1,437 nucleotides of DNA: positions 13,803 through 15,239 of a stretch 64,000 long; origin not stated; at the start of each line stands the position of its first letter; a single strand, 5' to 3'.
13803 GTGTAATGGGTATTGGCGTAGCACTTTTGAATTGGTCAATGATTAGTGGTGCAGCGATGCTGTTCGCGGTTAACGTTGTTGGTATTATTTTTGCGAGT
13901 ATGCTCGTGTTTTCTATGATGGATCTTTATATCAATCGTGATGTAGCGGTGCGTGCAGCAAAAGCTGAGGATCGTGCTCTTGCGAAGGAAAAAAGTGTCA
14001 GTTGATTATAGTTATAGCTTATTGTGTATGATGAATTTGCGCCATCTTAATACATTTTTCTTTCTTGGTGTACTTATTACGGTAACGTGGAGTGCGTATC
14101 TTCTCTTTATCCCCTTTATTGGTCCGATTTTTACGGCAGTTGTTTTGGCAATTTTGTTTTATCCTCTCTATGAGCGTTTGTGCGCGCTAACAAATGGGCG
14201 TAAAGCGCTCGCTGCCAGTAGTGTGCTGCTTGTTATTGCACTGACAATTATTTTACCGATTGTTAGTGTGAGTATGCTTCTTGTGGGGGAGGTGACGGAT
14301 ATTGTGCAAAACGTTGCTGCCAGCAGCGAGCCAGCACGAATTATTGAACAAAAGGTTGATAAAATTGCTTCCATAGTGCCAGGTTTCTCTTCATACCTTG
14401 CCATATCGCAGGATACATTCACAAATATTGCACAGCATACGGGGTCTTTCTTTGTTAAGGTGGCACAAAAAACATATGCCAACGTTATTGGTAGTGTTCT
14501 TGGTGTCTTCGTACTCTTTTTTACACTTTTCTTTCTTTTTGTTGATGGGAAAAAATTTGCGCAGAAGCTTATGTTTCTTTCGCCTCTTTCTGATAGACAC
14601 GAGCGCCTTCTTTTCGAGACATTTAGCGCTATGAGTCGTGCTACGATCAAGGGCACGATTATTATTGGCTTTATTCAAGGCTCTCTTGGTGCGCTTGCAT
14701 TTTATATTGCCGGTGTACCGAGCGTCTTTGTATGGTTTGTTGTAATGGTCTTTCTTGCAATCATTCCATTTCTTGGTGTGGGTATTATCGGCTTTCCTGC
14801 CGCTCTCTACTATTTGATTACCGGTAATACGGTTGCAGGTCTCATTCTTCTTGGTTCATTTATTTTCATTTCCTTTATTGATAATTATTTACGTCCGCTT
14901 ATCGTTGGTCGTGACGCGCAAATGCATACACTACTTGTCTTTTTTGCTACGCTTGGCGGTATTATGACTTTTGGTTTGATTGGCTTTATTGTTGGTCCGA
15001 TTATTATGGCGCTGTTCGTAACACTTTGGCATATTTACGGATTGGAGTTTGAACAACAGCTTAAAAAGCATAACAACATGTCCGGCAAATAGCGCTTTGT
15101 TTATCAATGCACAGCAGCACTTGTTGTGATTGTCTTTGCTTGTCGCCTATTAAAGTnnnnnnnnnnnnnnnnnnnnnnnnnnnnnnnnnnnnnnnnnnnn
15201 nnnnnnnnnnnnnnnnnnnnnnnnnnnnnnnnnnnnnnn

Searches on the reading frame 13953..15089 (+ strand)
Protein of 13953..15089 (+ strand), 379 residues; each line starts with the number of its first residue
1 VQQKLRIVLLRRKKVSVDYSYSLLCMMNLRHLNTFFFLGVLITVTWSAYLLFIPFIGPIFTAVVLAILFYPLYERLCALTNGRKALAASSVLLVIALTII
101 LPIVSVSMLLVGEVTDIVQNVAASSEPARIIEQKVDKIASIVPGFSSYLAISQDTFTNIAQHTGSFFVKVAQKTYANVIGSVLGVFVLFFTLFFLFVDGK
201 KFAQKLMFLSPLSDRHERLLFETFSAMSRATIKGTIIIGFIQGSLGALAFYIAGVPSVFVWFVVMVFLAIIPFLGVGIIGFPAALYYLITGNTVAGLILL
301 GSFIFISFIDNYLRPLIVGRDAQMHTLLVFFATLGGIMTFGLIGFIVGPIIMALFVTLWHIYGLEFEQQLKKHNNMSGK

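Call 25: search_protein_families(library=pfam, max_evalue=0.001, proteins=[window:13953-15089:+])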
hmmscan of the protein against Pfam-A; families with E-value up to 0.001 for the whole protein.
window:13953-15089:+ (379 aa): 1 family
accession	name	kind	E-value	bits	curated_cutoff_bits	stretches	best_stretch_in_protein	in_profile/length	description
PF01594.21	AI-2E_transport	-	1.5e-45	156.3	34.3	1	39-358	5-322/327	AI-2E family transporter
